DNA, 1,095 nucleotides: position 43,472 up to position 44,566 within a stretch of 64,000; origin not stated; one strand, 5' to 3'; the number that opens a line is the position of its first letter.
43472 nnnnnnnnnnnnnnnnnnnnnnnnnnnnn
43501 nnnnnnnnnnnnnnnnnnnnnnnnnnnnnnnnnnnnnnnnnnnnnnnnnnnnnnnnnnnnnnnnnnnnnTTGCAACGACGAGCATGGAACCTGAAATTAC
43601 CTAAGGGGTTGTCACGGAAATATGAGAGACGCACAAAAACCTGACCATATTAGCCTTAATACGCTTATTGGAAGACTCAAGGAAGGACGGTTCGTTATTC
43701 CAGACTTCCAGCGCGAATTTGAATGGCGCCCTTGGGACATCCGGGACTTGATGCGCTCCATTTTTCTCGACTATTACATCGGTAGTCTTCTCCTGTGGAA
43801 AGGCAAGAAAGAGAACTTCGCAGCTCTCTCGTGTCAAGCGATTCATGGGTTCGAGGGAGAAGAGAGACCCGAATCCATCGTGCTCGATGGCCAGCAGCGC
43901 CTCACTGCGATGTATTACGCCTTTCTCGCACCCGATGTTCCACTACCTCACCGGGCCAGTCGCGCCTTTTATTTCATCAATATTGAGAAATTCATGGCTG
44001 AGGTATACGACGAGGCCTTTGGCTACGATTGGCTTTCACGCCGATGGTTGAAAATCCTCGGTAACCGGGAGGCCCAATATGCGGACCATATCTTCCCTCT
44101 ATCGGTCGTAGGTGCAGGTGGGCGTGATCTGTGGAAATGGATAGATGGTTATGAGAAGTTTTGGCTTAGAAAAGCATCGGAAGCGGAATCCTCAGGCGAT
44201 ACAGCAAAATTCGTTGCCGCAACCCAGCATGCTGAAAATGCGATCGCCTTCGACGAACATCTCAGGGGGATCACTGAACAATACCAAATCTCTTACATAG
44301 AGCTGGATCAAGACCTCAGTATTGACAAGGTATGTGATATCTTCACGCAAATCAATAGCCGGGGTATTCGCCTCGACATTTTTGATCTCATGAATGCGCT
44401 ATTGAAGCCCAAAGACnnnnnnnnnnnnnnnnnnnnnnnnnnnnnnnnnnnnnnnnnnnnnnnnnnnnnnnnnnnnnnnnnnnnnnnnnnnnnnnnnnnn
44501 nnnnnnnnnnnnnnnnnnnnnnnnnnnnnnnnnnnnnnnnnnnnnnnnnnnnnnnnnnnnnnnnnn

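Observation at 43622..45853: DUF262-DUF1524-HEPN triple-nuclease gene embedded in, and translationally coupled to, the type I R-M operon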

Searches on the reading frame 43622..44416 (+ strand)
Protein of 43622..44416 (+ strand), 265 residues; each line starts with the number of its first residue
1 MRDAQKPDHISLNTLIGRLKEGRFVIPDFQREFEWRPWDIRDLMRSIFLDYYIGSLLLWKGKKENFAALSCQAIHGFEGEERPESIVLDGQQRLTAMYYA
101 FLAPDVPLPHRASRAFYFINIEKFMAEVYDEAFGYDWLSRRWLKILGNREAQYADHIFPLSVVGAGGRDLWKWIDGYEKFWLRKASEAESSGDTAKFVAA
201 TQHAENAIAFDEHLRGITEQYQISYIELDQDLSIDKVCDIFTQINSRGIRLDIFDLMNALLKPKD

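Call 69: search_protein_families(library=padloc, proteins=[window:43622-44416:+], max_evalue=1)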
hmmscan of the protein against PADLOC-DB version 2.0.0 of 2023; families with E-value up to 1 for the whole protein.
window:43622-44416:+ (265 aa): 23 families
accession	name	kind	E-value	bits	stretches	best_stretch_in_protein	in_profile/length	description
PDLC04151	HEC-05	-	9e-22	75.5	2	9-100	25-129/600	-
PDLC04709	PDC-M55C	-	9.4e-21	72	2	6-102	11-108/554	-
PDLC04150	HEC-05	-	3.9e-20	70.2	1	9-257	7-256/583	-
PDLC04152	HEC-05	-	7.3e-12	42.6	3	21-68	17-68/566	-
PDLC04153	HEC-05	-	3.1e-10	36.9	2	19-74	16-71/621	-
PDLC04157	HEC-06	-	5e-09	33.3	2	10-97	9-85/558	-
PDLC03877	NsnA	-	8e-09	33.2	2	8-98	49-122/385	-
PDLC04154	HEC-06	-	2e-07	28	1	6-67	8-74/569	-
PDLC04155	HEC-06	-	8.6e-07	25.8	1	18-97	15-83/562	-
PDLC02701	Orf5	-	1.2e-06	25.3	1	6-97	4-92/596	Orf5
PDLC02695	Orf5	-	2.6e-06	24.1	1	6-98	4-92/601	Orf5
PDLC02686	Orf5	-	1.5e-05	21.7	1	18-97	15-89/566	Orf5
PDLC02687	Orf5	-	0.00021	18.2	1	12-70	8-71/543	Orf5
PDLC02788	SspE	-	0.00042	16.7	1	221-261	301-341/797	SspE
PDLC02693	Orf5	-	0.00048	17.2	1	22-98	7-77/543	Orf5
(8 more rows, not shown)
